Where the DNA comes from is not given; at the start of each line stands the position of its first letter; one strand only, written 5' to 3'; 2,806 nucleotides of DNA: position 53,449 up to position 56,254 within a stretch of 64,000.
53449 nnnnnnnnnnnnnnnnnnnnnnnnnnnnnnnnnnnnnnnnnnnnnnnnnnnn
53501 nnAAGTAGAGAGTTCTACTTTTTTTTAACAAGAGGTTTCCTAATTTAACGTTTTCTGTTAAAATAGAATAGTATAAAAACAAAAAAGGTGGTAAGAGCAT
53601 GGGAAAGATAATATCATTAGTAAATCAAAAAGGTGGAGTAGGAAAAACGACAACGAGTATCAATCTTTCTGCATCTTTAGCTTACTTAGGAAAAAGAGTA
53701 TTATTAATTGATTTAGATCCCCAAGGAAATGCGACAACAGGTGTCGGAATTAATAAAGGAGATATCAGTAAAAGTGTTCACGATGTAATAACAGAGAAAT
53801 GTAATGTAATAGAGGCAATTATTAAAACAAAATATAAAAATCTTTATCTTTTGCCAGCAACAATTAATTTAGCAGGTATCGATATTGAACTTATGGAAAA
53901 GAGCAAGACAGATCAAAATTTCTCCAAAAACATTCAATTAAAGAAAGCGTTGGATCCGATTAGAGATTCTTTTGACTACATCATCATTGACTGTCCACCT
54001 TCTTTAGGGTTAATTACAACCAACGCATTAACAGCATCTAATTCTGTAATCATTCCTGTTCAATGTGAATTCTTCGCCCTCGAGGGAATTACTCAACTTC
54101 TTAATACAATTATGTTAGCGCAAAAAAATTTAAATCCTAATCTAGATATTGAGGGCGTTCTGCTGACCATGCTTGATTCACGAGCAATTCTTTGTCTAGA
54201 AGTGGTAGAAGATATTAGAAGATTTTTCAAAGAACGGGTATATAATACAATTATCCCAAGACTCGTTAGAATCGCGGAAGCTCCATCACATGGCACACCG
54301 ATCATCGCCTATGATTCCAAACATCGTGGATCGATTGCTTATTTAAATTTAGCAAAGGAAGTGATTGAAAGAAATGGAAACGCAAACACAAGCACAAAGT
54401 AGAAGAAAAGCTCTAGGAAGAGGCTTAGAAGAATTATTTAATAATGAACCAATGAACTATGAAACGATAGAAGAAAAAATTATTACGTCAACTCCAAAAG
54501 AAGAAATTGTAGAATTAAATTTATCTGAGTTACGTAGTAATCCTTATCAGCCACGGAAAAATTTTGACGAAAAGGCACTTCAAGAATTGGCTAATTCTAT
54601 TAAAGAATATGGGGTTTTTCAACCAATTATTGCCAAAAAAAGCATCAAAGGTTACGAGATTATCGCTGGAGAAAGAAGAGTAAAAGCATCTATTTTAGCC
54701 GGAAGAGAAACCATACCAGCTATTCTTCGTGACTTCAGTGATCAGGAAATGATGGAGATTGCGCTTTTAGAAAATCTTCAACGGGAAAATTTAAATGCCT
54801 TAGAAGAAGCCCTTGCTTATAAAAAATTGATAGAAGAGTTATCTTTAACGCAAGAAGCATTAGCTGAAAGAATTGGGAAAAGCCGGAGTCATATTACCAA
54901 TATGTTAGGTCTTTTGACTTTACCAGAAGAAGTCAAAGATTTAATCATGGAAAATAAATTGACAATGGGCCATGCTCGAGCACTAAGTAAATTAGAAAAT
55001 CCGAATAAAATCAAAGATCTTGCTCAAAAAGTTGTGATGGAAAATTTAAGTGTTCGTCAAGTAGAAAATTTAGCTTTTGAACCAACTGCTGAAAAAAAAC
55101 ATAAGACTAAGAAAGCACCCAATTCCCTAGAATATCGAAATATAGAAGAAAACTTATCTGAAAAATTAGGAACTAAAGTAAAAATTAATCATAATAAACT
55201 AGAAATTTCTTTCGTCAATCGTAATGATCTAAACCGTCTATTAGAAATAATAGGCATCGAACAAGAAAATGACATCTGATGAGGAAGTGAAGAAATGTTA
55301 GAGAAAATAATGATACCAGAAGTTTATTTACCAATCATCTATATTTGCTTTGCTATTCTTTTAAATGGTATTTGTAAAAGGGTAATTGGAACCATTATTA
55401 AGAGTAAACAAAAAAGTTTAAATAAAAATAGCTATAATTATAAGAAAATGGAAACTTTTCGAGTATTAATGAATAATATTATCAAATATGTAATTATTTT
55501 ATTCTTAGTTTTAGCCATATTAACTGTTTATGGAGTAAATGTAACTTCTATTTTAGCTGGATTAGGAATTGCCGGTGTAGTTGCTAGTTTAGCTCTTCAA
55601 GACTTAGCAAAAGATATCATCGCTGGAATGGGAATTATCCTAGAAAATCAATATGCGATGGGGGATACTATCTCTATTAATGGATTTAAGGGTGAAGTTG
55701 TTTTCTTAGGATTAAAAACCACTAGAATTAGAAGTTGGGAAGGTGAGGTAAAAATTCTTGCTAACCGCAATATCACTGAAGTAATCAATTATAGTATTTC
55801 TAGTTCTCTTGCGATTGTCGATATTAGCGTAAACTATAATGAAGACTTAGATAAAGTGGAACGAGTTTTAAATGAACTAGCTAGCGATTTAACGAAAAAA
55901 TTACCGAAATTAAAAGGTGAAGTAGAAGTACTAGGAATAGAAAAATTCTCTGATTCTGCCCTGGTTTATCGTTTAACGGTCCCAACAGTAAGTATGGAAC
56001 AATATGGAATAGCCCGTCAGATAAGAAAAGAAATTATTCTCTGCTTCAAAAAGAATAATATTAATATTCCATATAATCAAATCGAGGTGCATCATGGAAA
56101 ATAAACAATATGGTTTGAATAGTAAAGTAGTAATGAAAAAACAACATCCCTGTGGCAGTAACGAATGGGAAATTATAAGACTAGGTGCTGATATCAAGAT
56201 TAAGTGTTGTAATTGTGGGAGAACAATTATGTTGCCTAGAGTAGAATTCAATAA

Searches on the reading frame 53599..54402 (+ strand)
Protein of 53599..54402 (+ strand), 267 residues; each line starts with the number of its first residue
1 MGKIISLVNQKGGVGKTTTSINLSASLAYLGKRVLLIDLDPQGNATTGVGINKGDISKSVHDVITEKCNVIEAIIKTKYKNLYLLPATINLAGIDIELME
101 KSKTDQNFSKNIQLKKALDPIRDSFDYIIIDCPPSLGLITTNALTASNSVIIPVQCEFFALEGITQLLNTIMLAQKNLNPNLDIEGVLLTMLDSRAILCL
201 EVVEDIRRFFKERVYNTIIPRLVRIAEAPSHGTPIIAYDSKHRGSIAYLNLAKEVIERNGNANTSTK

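Call 10: search_protein_families(library=ncbifam, proteins=[window:53599-54402:+])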
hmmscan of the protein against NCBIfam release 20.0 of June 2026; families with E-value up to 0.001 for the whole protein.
window:53599-54402:+ (267 aa): 28 families (the best 25 are shown)
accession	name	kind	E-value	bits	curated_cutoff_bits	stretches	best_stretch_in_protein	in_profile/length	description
NF041283.1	PrgP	equivalog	4.8e-34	118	400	1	1-238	1-241/297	ParA superfamily DNA segregation protein PrgP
TIGR03453.1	partition_RepA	equivalog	2e-32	112.5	348.45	1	3-227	105-342/387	plasmid partitioning protein RepA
TIGR01969.1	minD_arch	subfamily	1.3e-30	106.4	201.75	1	4-261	2-236/251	cell division ATPase MinD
NF041546.1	ParA_partition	equivalog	3.9e-29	101.7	180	2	4-55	1-52/203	ParA family partition ATPase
TIGR01968.1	minD_bact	equivalog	1.7e-25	89.9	212.9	1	3-256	2-237/261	septum site-determining protein MinD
NF010443.0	PRK13869.1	subfamily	4.6e-22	78.4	446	1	4-169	123-296/405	plasmid-partitioning protein RepA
NF010259.0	PRK13705.1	equivalog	4.3e-20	72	725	1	4-186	108-292/388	plasmid-partitioning protein SopA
TIGR01007.1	eps_fam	subfamily_domain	1.4e-13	50.9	108.05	1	3-147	18-149/204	polysaccharide biosynthesis tyrosine autokinase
TIGR03371.1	cellulose_yhjQ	equivalog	2.9e-12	46.6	157.85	1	3-43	2-42/246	cellulose biosynthesis protein BcsQ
TIGR01287.1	nifH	equivalog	4.4e-11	42.6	394.35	1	10-259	7-248/275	nitrogenase iron protein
NF047398.1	AAA_KGGVGR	domain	1.4e-10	41.8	90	1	3-133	3-150/190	KGGVGR-motif variant AAA ATPase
TIGR03018.1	pepcterm_TyrKin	hypoth_equivalog_domain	2.3e-10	40.1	230.65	1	12-171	45-196/207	XrtA-associated tyrosine autokinase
NF008079.0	PRK10818.1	equivalog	4.2e-10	39.4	508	1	1-169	1-158/270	septum site-determining protein MinD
NF033200.1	F430_CfbC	exception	3.8e-09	36.3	402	1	9-82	6-78/260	Ni-sirohydrochlorin a,c-diamide reductive cyclase ATP-dependent reductase subunit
TIGR01281.1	DPOR_bchL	equivalog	1.4e-08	34.5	345.15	1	8-49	5-46/268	ferredoxin:protochlorophyllide reductase (ATP-dependent) iron-sulfur ATP-binding protein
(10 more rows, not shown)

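Call 59: search_protein_families(library=pfam, proteins=[window:53599-54399:+], max_evalue=0.01)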
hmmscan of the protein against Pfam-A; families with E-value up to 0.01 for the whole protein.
window:53599-54399:+ (267 aa): 9 families
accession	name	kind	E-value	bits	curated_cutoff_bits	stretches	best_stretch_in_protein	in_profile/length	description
PF13614.12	AAA_31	-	1.3e-69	234.1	27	1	3-184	2-177/177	AAA domain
PF01656.29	CbiA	-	3.1e-27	95.5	25.4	1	5-235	1-125/125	CobQ/CobB/MinD/ParA nucleotide binding domain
PF09140.17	MipZ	-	6.1e-13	49.1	20.7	1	4-166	2-141/262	ATPase MipZ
PF00142.24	Fer4_NifH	-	1e-09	38.7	25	1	10-257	7-246/271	4Fe-4S iron sulfur cluster binding proteins, NifH/frxC family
PF06564.18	CBP_BcsQ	-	1.3e-09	38.4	21.3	1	4-252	3-230/234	Cellulose biosynthesis protein BcsQ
PF10609.15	ParA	-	2.2e-09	37.6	27.1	1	3-137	4-124/246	NUBPL iron-transfer P-loop NTPase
PF02374.21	ArsA_ATPase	-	1.5e-07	31.4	24.3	1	7-134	5-134/305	Anion-transporting ATPase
PF07015.17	VirC1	-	0.0021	17.9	24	1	3-41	2-40/231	VirC1 protein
PF00448.28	SRP54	-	0.0089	16.1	22.7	0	12-40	10-38/196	SRP54-type protein, GTPase domain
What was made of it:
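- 53599..54402 (+): soj (ParA-type ATPase). calls 10, 59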

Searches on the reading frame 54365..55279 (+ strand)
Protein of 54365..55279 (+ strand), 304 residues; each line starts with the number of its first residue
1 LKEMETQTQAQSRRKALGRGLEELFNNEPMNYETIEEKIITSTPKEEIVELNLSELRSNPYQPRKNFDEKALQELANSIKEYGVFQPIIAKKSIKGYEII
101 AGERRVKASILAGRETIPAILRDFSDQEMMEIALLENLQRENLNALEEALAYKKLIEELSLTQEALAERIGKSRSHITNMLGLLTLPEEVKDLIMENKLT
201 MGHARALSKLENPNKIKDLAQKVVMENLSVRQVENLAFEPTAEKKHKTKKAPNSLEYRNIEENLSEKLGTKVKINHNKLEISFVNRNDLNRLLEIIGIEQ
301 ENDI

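Call 10: search_protein_families(library=ncbifam, proteins=[window:54365-55279:+])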
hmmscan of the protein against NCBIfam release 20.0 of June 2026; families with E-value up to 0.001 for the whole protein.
window:54365-55279:+ (304 aa): 7 families
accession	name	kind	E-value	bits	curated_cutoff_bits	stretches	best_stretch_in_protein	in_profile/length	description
TIGR04285.1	nucleoid_noc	exception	4.7e-70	235.8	315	1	47-253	1-207/255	nucleoid occlusion protein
TIGR00180.1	parB_part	domain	1.5e-60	204.1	58.45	1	46-222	3-184/186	ParB/RepB/Spo0J family partition protein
TIGR03734.1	PRTRC_parB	hypoth_equivalog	7.9e-35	120.4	278.6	1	61-236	6-185/555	PRTRC system ParB family protein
TIGR03454.1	partition_RepB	equivalog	3.7e-14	52.8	201.5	1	5-283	25-300/325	plasmid partitioning protein RepB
NF010406.0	PRK13832.1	subfamily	4.9e-13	48.5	640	1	47-178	3-137/578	plasmid partitioning protein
NF010440.0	PRK13866.1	equivalog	2e-08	33.8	522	1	46-157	63-177/336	plasmid partitioning protein RepB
NF010252.0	PRK13698.1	equivalog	6.2e-07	28.6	274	1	67-239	84-253/323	ParB/RepB/Spo0J family plasmid partition protein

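Call 28: search_solved_structures(query=window:54365-55276:+, show_alignments=2, max_evalue=1e-10)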
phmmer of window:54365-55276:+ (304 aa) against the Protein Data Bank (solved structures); distinct sequences matched with E-value up to 1e-10: 13.
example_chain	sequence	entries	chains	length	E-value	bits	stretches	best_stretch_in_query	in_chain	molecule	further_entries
6sdk_A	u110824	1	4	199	1.8e-65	224.4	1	46-237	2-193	Stage 0 sporulation protein J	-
4umk_A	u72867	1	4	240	8e-51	176.4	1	12-239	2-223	PROBABLE CHROMOSOME-PARTITIONING PROTEIN PARB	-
1vz0_A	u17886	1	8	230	2.9e-50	174.5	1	47-237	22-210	Chromosome-partitioning protein Spo0J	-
7bnk_A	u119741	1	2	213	3.4e-50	174.3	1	48-252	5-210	ParB family protein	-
7o0n_A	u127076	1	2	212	2.7e-49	171.4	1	48-252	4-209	ParB family protein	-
7bnr_A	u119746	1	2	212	2.7e-49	171.3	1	48-252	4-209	ParB family protein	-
6t1f_A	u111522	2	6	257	3.8e-47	164.3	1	15-240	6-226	Chromosome-partitioning protein ParB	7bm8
7ol9_A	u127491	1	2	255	1.1e-45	159.5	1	42-249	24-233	Nucleoid occlusion protein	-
7nfu_A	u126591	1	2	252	5e-45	157.4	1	37-250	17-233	Nucleoid occlusion protein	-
7ng0_A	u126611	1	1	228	1.3e-44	155.9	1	46-250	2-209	Nucleoid occlusion protein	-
6s6h_A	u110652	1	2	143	1.9e-25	93.2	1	129-240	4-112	Chromosome-partitioning protein ParB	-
6y93_A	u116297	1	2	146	4.3e-24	88.7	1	129-249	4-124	Nucleoid occlusion protein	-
8qa8_A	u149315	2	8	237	6.1e-12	48.9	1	49-195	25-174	Transcriptional repressor protein KorB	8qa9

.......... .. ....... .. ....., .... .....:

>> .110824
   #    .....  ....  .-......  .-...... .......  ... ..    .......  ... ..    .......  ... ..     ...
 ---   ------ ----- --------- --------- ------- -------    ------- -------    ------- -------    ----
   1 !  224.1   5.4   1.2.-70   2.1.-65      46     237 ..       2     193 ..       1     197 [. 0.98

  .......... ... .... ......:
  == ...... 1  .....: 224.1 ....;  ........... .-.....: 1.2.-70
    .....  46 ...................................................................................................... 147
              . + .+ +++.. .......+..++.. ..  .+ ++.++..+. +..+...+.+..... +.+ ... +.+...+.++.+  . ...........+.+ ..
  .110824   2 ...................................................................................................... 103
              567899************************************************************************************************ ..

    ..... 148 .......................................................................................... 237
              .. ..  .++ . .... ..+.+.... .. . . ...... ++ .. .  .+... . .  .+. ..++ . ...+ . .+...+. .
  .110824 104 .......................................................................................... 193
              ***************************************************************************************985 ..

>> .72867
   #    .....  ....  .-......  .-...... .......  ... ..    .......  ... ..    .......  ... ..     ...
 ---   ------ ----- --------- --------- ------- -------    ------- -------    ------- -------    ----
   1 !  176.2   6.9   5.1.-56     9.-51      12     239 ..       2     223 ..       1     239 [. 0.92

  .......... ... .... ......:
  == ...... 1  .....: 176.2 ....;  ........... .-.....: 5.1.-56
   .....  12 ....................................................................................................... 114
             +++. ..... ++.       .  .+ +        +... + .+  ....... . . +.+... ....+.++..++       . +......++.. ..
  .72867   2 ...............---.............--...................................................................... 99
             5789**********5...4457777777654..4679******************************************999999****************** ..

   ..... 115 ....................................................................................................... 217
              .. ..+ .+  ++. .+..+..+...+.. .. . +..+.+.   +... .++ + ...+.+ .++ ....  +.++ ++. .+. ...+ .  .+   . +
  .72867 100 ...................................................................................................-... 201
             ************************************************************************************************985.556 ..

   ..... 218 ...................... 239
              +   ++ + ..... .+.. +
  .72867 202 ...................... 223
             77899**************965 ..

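Call 59: search_protein_families(library=pfam, proteins=[window:54365-55276:+], max_evalue=0.01)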
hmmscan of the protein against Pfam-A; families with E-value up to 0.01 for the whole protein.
window:54365-55276:+ (304 aa): 6 families
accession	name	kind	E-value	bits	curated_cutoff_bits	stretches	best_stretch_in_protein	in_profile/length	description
PF17762.8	HTH_ParB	-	2.4e-36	124.4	22.6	1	141-237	1-97/102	ParB HTH domain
PF02195.25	ParB_N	-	2.4e-33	114.5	26.3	1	46-139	1-95/95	ParB N-terminal domain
PF23552.2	ParB_C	-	5.9e-06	26.1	23.8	1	258-296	6-49/50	ParB dimerisation domain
PF01381.28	HTH_3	-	2.5e-05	24.7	23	1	153-179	2-28/55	Helix-turn-helix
PF13545.12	HTH_Crp_2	-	0.0017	18.7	27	0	157-183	19-45/70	Crp-like helix-turn-helix domain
PF12844.13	HTH_19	-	0.0037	17.6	30.2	1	153-179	5-31/64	Helix-turn-helix domain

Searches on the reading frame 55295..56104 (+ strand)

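Call 10: search_protein_families(library=ncbifam, proteins=[window:55295-56104:+])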
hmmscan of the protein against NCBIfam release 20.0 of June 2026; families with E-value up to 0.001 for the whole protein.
window:55295-56104:+ (269 aa): 6 families
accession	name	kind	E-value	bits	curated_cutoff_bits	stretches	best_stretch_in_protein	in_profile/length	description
NF047601.1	MscSThanab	equivalog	1.3e-46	159.3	500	1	24-265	35-274/280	small-conductance mechanosensitive channel MscS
NF047602.1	MscsSHelicob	equivalog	1.4e-23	83.7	400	1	47-266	37-257/260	small-conductance mechanosensitive channel MscS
NF008542.0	PRK11465.1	equivalog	1.7e-23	82.8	596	1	14-265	467-722/741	mechanosensitive channel protein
NF007662.0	PRK10334.1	subfamily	8e-19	67.9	321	1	27-267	36-277/286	small-conductance mechanosensitive channel MscS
NF008438.0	PRK11281.1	equivalog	4.3e-14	51.3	991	1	62-266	881-1087/1113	mechanosensitive channel MscK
NF008180.0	PRK10929.1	equivalog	1e-12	46.8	809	1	60-266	876-1084/1109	miniconductance mechanosensitive channel MscM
